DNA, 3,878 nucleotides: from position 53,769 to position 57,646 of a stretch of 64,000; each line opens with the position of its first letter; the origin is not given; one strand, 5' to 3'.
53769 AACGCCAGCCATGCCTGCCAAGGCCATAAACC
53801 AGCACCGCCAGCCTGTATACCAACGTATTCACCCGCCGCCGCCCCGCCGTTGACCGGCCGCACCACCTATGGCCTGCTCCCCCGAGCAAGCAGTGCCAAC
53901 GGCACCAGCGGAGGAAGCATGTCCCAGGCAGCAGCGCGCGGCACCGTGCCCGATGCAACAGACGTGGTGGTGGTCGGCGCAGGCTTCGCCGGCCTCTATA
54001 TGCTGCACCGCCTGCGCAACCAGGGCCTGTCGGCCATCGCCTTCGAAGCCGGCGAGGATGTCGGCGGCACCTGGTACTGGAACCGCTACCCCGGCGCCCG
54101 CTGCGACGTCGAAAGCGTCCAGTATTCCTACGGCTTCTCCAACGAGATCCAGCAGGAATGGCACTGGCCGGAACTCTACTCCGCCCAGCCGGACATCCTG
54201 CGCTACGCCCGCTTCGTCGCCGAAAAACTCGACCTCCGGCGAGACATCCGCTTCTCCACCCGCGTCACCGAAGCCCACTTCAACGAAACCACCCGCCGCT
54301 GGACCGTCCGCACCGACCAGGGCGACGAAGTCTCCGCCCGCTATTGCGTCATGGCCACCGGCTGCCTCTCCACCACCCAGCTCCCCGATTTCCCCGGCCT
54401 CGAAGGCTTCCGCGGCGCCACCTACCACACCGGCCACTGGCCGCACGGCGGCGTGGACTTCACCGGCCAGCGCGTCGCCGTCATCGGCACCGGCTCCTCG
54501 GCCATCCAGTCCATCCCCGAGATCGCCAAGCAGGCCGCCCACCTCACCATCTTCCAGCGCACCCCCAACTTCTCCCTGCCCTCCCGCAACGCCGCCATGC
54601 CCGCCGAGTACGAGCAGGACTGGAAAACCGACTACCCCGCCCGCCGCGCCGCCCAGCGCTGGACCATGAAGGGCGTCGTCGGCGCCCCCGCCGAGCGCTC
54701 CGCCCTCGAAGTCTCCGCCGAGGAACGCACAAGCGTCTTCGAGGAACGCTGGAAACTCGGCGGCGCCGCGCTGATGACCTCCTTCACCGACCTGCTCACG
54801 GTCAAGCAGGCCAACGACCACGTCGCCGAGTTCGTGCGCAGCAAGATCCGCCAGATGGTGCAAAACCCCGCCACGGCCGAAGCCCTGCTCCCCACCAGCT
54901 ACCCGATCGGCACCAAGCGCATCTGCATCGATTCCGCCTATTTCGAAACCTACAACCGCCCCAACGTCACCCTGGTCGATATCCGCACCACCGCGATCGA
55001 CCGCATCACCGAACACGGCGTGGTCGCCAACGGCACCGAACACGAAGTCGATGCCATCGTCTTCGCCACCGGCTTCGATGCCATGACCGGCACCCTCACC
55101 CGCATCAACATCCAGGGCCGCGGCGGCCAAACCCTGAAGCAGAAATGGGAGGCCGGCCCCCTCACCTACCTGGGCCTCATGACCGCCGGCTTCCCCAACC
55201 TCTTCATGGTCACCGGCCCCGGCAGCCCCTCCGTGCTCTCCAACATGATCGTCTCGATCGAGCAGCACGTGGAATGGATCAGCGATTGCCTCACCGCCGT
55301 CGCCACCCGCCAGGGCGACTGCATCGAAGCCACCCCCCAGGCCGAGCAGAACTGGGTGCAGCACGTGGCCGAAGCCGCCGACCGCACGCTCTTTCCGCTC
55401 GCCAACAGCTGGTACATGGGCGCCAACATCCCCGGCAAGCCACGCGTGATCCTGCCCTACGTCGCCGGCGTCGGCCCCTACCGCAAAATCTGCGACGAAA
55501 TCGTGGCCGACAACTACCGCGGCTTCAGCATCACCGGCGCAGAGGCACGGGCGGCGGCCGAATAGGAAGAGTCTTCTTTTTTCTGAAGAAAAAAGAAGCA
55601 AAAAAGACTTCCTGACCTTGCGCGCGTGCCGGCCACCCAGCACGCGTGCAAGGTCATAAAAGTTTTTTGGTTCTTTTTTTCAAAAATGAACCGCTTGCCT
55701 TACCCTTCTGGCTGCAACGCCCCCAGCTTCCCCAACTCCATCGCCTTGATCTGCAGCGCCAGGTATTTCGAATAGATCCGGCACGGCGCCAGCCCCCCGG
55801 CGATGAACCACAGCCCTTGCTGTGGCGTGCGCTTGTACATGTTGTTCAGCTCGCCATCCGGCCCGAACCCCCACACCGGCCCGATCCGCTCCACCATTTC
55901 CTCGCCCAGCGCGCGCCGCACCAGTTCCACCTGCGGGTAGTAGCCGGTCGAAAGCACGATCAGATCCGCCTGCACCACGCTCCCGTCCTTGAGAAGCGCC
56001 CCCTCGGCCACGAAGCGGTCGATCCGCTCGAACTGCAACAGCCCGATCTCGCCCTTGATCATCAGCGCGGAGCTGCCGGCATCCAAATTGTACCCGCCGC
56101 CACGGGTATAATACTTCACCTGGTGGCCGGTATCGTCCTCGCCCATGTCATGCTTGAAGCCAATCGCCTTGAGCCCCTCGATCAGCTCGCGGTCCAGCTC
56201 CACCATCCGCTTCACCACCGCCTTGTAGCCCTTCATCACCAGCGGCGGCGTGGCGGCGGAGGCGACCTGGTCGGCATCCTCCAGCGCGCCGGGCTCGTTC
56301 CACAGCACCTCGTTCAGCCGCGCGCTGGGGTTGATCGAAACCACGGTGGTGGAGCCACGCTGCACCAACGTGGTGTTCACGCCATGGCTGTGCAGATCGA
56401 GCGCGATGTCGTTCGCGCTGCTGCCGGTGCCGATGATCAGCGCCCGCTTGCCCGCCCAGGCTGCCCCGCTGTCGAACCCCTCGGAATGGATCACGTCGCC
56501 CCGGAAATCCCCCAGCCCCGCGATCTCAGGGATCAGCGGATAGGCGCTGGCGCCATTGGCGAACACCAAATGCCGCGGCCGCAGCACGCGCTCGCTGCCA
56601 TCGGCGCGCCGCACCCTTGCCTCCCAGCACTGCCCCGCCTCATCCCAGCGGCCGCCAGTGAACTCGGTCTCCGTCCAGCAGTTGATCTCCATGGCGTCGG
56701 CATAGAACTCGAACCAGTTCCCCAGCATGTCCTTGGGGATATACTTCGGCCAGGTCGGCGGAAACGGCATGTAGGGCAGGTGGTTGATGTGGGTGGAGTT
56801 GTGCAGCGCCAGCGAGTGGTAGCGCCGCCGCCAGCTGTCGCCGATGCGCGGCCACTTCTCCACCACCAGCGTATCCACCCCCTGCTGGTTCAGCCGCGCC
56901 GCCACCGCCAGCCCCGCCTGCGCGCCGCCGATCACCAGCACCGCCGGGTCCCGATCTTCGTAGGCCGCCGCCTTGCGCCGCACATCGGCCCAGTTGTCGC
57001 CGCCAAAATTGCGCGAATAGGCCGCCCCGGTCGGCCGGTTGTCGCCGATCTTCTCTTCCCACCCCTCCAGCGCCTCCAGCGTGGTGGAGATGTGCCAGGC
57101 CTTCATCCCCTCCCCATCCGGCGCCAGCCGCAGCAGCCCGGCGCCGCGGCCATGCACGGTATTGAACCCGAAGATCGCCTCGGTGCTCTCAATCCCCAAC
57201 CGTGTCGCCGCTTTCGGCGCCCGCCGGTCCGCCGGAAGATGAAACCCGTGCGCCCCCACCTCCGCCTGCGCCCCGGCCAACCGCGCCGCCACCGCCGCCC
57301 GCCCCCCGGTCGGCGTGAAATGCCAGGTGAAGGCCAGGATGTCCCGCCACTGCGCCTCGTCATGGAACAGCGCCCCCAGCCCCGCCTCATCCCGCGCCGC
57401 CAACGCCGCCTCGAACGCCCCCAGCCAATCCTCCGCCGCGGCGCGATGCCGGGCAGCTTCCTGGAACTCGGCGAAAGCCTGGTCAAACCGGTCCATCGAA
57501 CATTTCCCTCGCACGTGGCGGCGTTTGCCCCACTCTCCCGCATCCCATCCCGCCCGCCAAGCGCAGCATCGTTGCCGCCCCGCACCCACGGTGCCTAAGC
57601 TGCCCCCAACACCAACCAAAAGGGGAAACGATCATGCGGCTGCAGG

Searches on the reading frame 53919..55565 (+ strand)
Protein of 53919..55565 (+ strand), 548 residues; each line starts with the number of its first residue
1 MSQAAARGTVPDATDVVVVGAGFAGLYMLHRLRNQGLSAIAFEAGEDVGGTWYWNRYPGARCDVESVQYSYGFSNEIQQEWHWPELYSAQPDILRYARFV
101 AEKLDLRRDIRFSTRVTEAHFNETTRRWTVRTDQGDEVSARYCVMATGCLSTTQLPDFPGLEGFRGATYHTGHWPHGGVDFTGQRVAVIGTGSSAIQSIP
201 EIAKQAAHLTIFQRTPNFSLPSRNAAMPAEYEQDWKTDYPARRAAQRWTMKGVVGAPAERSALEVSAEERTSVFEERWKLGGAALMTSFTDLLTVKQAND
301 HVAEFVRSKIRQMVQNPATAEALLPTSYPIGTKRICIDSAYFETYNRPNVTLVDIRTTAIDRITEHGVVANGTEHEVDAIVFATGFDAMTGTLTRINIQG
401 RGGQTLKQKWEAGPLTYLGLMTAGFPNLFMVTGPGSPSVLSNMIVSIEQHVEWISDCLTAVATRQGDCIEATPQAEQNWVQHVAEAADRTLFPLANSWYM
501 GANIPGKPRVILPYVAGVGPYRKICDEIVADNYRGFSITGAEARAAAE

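Call 42: search_protein_families(library=pfam, proteins=[window:53919-55565:+], max_evalue=0.00001)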
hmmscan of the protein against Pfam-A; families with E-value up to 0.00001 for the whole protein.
window:53919-55565:+ (548 aa): 7 families
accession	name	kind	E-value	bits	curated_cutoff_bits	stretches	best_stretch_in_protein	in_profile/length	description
PF00743.25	FMO-like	-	1.2e-19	70.6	22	1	15-216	3-216/532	Flavin-binding monooxygenase-like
PF13738.12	Pyr_redox_3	-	1.1e-15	58.2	30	1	17-217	1-198/305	Pyridine nucleotide-disulphide oxidoreductase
PF07992.20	Pyr_redox_2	-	1.8e-15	57.6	26.1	1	15-225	2-183/291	Pyridine nucleotide-disulphide oxidoreductase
PF13450.12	NAD_binding_8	-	8.5e-12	45.6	21.9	1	18-65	1-48/68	NAD(P)-binding Rossmann-like domain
PF01266.30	DAO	-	1.2e-11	45.2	27.9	0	15-53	1-40/353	FAD dependent oxidoreductase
PF13434.12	Lys_Orn_oxgnase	-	4.4e-07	29.8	21.3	0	95-218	99-225/339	L-lysine 6-monooxygenase/L-ornithine 5-monooxygenase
PF05834.18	Lycopene_cycl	-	3.5e-06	26.8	23.4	0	15-176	1-167/380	Lycopene cyclase protein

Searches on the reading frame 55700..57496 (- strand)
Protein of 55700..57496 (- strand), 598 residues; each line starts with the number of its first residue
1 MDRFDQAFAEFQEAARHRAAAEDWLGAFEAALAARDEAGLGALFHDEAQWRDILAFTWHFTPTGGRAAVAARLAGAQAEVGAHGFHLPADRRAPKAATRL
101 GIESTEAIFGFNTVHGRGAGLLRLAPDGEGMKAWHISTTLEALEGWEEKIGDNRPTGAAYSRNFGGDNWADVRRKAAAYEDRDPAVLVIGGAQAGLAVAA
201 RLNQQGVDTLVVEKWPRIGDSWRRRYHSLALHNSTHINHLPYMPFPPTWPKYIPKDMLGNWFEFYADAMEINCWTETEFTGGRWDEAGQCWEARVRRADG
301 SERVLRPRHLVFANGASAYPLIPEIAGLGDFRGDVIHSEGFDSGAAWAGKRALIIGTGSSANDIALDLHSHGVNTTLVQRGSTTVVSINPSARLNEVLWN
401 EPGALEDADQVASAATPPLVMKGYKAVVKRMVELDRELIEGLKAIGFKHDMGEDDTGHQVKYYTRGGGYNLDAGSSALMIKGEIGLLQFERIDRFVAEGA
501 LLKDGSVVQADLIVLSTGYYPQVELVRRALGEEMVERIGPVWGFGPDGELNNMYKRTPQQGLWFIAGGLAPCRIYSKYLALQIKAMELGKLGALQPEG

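Call 42: search_protein_families(library=pfam, proteins=[window:55700-57496:-], max_evalue=0.00001)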
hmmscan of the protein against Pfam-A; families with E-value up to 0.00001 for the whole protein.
window:55700-57496:- (598 aa): 6 families
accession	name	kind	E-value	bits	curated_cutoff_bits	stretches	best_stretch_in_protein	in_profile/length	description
PF07992.20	Pyr_redox_2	-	5.7e-14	52.7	26.1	1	185-385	2-178/291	Pyridine nucleotide-disulphide oxidoreductase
PF13738.12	Pyr_redox_3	-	2.3e-13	50.5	30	1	302-400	120-216/305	Pyridine nucleotide-disulphide oxidoreductase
PF00743.25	FMO-like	-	2.5e-11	43.2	22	1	188-386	6-220/532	Flavin-binding monooxygenase-like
PF01494.25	FAD_binding_3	-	7.5e-07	29.1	22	0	185-216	3-34/349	FAD binding domain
PF13434.12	Lys_Orn_oxgnase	-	8.4e-07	28.9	21.3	0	289-376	130-215/339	L-lysine 6-monooxygenase/L-ornithine 5-monooxygenase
PF13450.12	NAD_binding_8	-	2.1e-06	28.3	21.9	0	188-221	1-34/68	NAD(P)-binding Rossmann-like domain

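Call 73: find_homologous_proteins(query=window:55700-57496:-, max_evalue=1e-100)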
Query window:55700-57496:- (598 aa): 4375 proteins with E <= 1e-100 among 8000 candidates; the best 120 are listed.
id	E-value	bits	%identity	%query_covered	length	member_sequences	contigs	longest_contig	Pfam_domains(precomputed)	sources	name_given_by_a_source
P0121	0.0e+0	1380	100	100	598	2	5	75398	PF13434.13,PF00743.26,PF13450.13,PF07992.21,PF13738.13,PF01494.26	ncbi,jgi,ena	jgi:putative flavoprotein involved in K+ transport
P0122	0.0e+0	1351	98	100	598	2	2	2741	PF13434.13,PF00743.26,PF13450.13,PF07992.21,PF13738.13,PF01494.26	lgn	-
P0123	0.0e+0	1338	97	100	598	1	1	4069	PF13434.13,PF00743.26,PF13450.13,PF07992.21,PF13738.13,PF01494.26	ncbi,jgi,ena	jgi:putative flavoprotein involved in K+ transport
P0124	0.0e+0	1292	93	100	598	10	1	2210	PF13434.13,PF00743.26,PF07992.21,PF13738.13,PF01494.26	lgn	-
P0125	0.0e+0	1264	92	99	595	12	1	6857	PF13434.13,PF00743.26,PF07992.21,PF13738.13,PF01494.26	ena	-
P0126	0.0e+0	1264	91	100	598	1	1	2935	PF13434.13,PF00743.26,PF07992.21,PF13738.13,PF01494.26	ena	-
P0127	0.0e+0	1259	92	99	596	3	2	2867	PF13434.13,PF00743.26,PF07992.21,PF13738.13,PF01494.26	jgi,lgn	jgi:putative flavoprotein involved in K+ transport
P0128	0.0e+0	1246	91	99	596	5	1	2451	PF13434.13,PF00743.26,PF07992.21,PF13738.13,PF01494.26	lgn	-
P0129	0.0e+0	1175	85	99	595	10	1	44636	PF13434.13,PF00743.26,PF07992.21,PF00070.34,PF13738.13,PF01494.26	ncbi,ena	-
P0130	0.0e+0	1165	84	99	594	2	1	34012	PF13434.13,PF00743.26,PF07992.21,PF13738.13,PF01494.26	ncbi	-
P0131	0.0e+0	1162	83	99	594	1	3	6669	PF13434.13,PF00743.26,PF13450.13,PF07992.21,PF13738.13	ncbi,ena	-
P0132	0.0e+0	1157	83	99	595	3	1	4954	PF13434.13,PF00743.26,PF07992.21,PF00070.34,PF13738.13,PF01494.26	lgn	-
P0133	0.0e+0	1135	81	99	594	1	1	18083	PF13434.13,PF00743.26,PF07992.21,PF00070.34,PF13738.13,PF01494.26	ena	-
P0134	0.0e+0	1134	81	99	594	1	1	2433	PF13434.13,PF00743.26,PF07992.21,PF13738.13,PF01494.26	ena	-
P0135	0.0e+0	1134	81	99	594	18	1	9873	PF13434.13,PF00743.26,PF07992.21,PF00070.34,PF13738.13,PF01494.26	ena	-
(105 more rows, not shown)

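Call 74: find_encoding_contigs(protein=P0125, flank=10000, max_places=2)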
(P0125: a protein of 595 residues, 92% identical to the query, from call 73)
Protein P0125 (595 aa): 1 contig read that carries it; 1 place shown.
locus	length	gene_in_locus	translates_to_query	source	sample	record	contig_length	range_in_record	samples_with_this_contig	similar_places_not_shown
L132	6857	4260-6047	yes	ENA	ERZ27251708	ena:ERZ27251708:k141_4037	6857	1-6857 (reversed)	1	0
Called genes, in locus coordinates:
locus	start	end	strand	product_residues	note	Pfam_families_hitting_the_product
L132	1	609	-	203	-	?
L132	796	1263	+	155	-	PF04075:F420H2_quin_red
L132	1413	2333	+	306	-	PF26766:Choice_anch_L, PF07589:PEP_exosort_dom (weak)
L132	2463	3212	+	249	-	PF03328:HpcH_HpaI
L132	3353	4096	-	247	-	PF00106:adh_short, PF08659:KR (faint), PF13561:adh_short_C2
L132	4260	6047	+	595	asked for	PF00743:FMO-like, PF01494:FAD_binding_3 (faint), PF07992:Pyr_redox_2, PF13738:Pyr_redox_3, PF13434:Lys_Orn_oxgnase (weak)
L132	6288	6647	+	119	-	-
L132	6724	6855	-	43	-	?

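Call 75: find_encoding_contigs(protein=P0129, flank=10000, max_places=1)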
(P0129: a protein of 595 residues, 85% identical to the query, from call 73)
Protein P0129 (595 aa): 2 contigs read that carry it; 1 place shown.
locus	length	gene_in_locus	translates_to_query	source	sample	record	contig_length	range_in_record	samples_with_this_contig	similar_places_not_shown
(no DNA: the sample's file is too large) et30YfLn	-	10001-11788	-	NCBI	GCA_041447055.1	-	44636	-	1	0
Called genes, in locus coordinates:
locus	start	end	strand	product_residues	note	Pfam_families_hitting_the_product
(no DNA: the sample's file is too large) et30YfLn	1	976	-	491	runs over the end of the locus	PF01262:AlaDh_PNT_C (faint), PF01134:GIDA (faint), PF07992:Pyr_redox_2, PF12831:FAD_oxidored (faint), PF13738:Pyr_redox_3 (faint), PF00070:Pyr_redox, PF02852:Pyr_redox_dim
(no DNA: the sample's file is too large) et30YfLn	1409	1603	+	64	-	-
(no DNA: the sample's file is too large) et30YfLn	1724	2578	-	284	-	PF00528:BPD_transp_1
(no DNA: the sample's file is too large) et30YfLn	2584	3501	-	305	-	PF00528:BPD_transp_1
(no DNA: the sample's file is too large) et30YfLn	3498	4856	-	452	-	PF13416:SBP_bac_8, PF01547:SBP_bac_1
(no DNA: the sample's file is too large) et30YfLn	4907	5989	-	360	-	PF00005:ABC_tran, PF08402:TOBE_2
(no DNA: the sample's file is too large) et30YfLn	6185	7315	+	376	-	PF07632:Sde182_NH-like (faint), PF01156:IU_nuc_hydro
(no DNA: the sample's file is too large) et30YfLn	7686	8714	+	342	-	PF14690:Zn_ribbon_ISL3, PF01610:DDE_Tnp_ISL3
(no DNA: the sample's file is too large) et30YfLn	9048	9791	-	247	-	PF00106:adh_short, PF08659:KR (faint), PF13561:adh_short_C2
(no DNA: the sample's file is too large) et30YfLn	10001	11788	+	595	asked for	PF00070:Pyr_redox (faint), PF00743:FMO-like, PF01494:FAD_binding_3 (faint), PF07992:Pyr_redox_2, PF13738:Pyr_redox_3, PF13434:Lys_Orn_oxgnase (weak)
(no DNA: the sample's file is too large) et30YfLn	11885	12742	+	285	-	PF03328:HpcH_HpaI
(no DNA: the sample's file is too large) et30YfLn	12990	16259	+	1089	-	PF13403:Hint_2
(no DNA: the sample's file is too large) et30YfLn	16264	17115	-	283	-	PF13344:Hydrolase_6, PF00702:Hydrolase (weak), PF13242:Hydrolase_like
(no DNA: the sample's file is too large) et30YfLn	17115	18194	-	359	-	PF01180:DHO_dh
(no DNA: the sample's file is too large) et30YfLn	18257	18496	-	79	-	-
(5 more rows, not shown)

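Call 76: find_encoding_contigs(protein=P0130, flank=10000, max_places=1)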
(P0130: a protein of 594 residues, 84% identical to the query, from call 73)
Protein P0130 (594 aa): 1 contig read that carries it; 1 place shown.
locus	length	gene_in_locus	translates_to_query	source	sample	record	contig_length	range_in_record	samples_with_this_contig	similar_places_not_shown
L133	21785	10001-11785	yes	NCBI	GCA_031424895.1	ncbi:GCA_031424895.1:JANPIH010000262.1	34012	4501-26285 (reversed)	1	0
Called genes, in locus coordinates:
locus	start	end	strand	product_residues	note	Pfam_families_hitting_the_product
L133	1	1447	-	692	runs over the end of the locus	PF00384:Molybdopterin, PF01568:Molydop_binding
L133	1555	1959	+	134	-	PF00126:HTH_1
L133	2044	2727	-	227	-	PF07589:PEP_exosort_dom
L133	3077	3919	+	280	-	PF00561:Abhydrolase_1 (faint), PF12146:Hydrolase_4 (weak), PF12697:Abhydrolase_6 (faint)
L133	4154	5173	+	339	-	PF03576:Peptidase_S58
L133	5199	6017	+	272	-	PF04951:Peptidase_M55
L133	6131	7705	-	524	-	PF13231:PMT_2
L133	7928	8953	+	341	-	PF01118:Semialdhyde_dh, PF02774:Semialdhyde_dhC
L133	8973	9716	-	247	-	PF00106:adh_short, PF13561:adh_short_C2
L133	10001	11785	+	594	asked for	PF00743:FMO-like, PF01494:FAD_binding_3 (faint), PF07992:Pyr_redox_2 (weak), PF13434:Lys_Orn_oxgnase (faint), PF13738:Pyr_redox_3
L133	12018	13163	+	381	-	PF07366:SnoaL, PF12680:SnoaL_2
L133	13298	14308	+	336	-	PF00356:LacI, PF00532:Peripla_BP_1, PF13407:Peripla_BP_4, PF13377:Peripla_BP_3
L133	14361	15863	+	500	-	PF00875:DNA_photolyase, PF03441:FAD_binding_7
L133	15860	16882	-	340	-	PF07366:SnoaL, PF12680:SnoaL_2, PF07366:SnoaL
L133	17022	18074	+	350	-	PF00005:ABC_tran, PF02463:SMC_N (faint), PF17912:OB_MalK (faint)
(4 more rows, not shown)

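Call 78: find_encoding_contigs(protein=P0121, flank=10000, max_places=3)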
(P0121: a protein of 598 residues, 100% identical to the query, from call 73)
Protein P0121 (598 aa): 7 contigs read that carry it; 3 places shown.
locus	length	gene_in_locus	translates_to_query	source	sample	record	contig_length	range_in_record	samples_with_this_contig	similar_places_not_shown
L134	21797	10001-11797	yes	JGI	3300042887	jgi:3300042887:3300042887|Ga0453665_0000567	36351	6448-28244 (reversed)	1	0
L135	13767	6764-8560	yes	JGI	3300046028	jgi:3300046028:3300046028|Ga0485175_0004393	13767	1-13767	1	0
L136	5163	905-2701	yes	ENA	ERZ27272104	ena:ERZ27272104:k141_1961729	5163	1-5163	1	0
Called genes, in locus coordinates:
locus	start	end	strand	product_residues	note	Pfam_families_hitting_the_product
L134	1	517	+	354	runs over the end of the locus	PF00106:adh_short (faint), PF01073:3Beta_HSD, PF01370:Epimerase, PF02719:Polysacc_synt_2, PF04321:RmlD_sub_bind, PF07993:NAD_binding_4, PF16363:GDP_Man_Dehyd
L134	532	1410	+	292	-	PF00483:NTP_transferase, PF12804:NTP_transf_3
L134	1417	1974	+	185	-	PF00908:dTDP_sugar_isom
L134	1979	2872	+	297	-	PF01370:Epimerase, PF02719:Polysacc_synt_2 (faint), PF04321:RmlD_sub_bind, PF16363:GDP_Man_Dehyd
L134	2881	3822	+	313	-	PF13641:Glyco_tranf_2_3 (weak), PF00535:Glycos_transf_2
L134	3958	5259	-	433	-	PF00005:ABC_tran, PF13304:AAA_21 (faint), PF09821:AAA_assoc_C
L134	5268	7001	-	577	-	PF00528:BPD_transp_1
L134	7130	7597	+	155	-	PF04075:F420H2_quin_red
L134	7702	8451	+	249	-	PF03328:HpcH_HpaI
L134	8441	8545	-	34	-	-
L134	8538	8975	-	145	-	-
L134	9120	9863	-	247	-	PF00106:adh_short, PF13561:adh_short_C2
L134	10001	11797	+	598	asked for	PF13450:NAD_binding_8 (faint), PF00743:FMO-like, PF01494:FAD_binding_3 (faint), PF07992:Pyr_redox_2, PF13434:Lys_Orn_oxgnase (faint), PF13738:Pyr_redox_3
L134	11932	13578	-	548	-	PF00743:FMO-like, PF01266:DAO (faint), PF05834:Lycopene_cycl (weak), PF07992:Pyr_redox_2, PF13434:Lys_Orn_oxgnase (faint), PF13450:NAD_binding_8, PF13738:Pyr_redox_3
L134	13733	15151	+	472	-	PF03062:MBOAT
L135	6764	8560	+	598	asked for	PF13450:NAD_binding_8 (faint), PF00743:FMO-like, PF01494:FAD_binding_3 (faint), PF07992:Pyr_redox_2, PF13434:Lys_Orn_oxgnase (faint), PF13738:Pyr_redox_3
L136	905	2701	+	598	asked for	PF13450:NAD_binding_8 (faint), PF00743:FMO-like, PF01494:FAD_binding_3 (faint), PF07992:Pyr_redox_2, PF13434:Lys_Orn_oxgnase (faint), PF13738:Pyr_redox_3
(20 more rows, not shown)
